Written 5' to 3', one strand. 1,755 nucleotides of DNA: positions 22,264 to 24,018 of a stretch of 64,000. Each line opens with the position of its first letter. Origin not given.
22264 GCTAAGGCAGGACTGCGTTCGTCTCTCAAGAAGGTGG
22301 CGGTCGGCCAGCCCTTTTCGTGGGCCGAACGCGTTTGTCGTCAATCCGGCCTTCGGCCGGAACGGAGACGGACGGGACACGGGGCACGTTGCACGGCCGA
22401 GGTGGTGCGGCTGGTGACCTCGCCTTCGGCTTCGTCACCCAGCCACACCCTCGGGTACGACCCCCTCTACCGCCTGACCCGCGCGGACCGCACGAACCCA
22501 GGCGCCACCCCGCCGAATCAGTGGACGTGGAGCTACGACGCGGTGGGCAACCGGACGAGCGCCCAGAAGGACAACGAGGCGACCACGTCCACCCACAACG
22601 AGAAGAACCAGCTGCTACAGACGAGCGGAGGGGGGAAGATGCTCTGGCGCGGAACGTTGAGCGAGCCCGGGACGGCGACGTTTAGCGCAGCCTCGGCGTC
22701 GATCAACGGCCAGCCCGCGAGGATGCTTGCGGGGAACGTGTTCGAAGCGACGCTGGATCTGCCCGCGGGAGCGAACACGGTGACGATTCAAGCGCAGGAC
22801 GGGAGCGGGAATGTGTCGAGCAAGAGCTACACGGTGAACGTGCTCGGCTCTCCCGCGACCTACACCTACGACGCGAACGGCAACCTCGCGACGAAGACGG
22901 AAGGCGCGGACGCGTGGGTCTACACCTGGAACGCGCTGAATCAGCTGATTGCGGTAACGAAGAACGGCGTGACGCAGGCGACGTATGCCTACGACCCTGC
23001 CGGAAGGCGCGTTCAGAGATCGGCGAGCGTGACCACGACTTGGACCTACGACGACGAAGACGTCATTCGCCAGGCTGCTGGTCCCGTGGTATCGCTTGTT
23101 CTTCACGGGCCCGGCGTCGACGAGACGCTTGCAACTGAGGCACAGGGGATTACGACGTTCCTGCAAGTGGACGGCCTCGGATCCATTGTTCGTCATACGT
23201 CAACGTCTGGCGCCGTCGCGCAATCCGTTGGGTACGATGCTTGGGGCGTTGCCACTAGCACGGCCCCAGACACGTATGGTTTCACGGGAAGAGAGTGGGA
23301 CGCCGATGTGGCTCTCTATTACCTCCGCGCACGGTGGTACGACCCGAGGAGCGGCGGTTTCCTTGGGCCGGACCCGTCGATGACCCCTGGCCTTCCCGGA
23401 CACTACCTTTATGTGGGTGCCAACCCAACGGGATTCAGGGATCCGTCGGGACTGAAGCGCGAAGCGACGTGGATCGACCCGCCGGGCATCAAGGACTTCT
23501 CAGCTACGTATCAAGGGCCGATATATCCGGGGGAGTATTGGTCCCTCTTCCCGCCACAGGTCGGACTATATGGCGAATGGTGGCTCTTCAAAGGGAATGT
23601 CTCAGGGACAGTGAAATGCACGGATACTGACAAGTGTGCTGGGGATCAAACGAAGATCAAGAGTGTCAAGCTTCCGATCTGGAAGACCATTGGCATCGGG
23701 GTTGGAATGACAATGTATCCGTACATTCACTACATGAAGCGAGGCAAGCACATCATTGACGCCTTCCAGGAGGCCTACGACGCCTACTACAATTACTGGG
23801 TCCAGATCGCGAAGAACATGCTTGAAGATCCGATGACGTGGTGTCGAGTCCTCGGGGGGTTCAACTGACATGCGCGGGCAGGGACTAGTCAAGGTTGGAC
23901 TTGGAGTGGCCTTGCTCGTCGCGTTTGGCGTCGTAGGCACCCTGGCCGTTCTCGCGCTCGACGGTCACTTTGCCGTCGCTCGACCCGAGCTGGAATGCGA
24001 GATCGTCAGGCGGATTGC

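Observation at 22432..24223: Orphan rhs C-terminal cassette with alternative toxin tip and immunity gene, carrying a ~480-bp near-identical recombination repeat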

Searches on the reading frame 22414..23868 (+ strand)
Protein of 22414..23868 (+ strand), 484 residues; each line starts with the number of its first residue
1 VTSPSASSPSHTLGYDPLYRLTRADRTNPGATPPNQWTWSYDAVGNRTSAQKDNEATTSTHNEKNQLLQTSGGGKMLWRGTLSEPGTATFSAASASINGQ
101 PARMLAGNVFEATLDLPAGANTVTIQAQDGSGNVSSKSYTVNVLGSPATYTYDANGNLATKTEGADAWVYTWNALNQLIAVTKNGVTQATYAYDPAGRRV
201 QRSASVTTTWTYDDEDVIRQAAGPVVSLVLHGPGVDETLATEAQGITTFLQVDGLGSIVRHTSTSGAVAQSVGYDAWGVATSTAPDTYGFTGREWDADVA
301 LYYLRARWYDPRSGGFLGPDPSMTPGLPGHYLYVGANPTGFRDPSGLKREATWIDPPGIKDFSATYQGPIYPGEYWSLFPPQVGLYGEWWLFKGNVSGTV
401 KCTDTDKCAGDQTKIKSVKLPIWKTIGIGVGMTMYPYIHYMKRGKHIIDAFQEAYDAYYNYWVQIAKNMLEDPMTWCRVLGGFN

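Call 12: search_protein_families(library=pfam, proteins=[window:22453-23865:+], max_evalue=0.01)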
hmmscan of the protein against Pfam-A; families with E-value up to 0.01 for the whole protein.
window:22453-23865:+ (471 aa): 2 families
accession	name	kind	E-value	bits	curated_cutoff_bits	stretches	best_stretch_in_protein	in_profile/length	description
PF05593.20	RHS_repeat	-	2.8e-09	37.6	22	1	159-189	1-31/38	RHS Repeat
PF09136.16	Glucodextran_B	-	4e-06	27.1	27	1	79-129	30-80/83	Glucodextranase, domain B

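Call 14: search_protein_families(library=ncbifam, proteins=[window:22453-23865:+], max_evalue=0.01)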
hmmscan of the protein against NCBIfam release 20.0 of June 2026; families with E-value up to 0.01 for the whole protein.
window:22453-23865:+ (471 aa): 3 families
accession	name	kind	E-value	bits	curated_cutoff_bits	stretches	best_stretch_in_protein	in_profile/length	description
TIGR03696.1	Rhs_assc_core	domain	7.4e-18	64.8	32.5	1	261-334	1-76/76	RHS repeat-associated core domain-containing protein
NF041261.1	RHS_core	equivalog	3.5e-08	31.7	2000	1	241-333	1164-1260/1261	RHS element core protein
TIGR01643.1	YD_repeat_2x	repeat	8.1e-08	32.5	15.8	1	159-187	1-29/42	YD repeat-containing protein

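Call 19: find_related_loci(query=window:22453-23865:+, collection=genome_contigs, flank=10000)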
Query window:22453-23865:+ (471 aa) in genome_contigs; peptide patterns used: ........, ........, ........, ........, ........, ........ (x = any residue, [..] = any of these).
600 stretches matched a pattern (row limit reached: there are more); 368 encode a relative of the query (tblastn E <= 1e-3); the best 80 are kept; 80 distinct loci.
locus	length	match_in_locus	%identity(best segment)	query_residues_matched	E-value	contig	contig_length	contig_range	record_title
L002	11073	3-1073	52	42-397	3e-102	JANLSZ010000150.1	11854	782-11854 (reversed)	MAG: Vicinamibacteria bacterium isolate OTE_25_metabat_270 OTE_25_k141_204779, whole genome shotgun sequence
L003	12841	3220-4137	33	2-336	6e-42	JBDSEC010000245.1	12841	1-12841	MAG: Pyrinomonadaceae bacterium isolate cluster1_bin.196 k127_8547791, whole genome shotgun sequence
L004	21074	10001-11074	32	2-346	2e-40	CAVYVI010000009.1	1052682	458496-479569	MAG: uncultured Acidobacteriota bacterium isolate MFD03399.bin.1.108 genome assembly, contig: contig_1321, whole genome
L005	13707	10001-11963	35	2-334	8e-37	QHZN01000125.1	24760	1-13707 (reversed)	MAG: Acidobacteria bacterium isolate gp13 AA74 14_0903_16_40cm_scaffold_2899_curated, whole genome shotgun sequence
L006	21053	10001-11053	31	23-356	2e-36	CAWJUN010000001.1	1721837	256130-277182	MAG: uncultured Acidobacteriaceae bacterium isolate MFD09671.bin.1.186 genome assembly, contig: contig_11212, whole geno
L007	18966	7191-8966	31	2-342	4e-35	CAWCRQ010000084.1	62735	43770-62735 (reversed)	MAG: uncultured Acidobacteriaceae bacterium isolate MFD03323.bin.2.104 genome assembly, contig: contig_37304, whole geno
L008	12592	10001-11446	37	135-363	1e-34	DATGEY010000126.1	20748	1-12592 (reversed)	MAG TPA_asm: Candidatus Acidoferrum sp. isolate SMAG_U9714 k141_671813, whole genome shotgun sequence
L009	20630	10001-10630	40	137-335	2e-34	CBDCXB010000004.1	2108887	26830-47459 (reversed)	MAG: Nitrospirales bacterium isolate 206c7ddb-050e-4d04-8743-5e90aa084e2f genome assembly, contig: contig_4, whole genom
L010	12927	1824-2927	31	2-356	2e-33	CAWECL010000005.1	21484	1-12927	MAG: uncultured Acidobacteriaceae bacterium isolate MFD04540.bin.1.122 genome assembly, contig: contig_1758, whole genom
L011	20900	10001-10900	33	17-333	2e-32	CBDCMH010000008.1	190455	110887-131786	MAG: Acidobacteriota bacterium isolate 99e78491-333d-4f3c-847c-d3cb7a8c2079 genome assembly, contig: contig_8, whole gen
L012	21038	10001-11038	31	24-334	3e-32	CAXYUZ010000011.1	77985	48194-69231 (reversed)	MAG: uncultured Desulfuromonadaceae bacterium isolate ERR13598973_concoct_76 genome assembly, contig: ERZ24875783.21, wh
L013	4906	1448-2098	36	136-336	9e-32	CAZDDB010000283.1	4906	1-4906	MAG TPA_asm: uncultured Acidobacteriota bacterium isolate SRP119689_co1_321 genome assembly, contig: NODE_29140_length_4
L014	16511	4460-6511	30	20-334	4e-31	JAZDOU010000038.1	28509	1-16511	MAG: Pseudomonadota bacterium isolate MEGAHIT-group-0.794 k141_3236072, whole genome shotgun sequence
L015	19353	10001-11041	31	1-334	1e-30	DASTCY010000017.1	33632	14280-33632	MAG TPA_asm: Candidatus Sulfotelmatobacter sp. isolate SMAG_U805 k141_372044, whole genome shotgun sequence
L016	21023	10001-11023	29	2-333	1e-30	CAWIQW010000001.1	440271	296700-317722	MAG: uncultured Acidobacteriaceae bacterium isolate MFD01689.bin.2.23 genome assembly, contig: contig_16011, whole genom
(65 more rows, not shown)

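Call 27: find_encoding_contigs(protein=window:22414-23868:+, flank=10000, max_places=10)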
Protein window:22414-23868:+ (484 aa): no gene with exactly this product is on record in the collection.
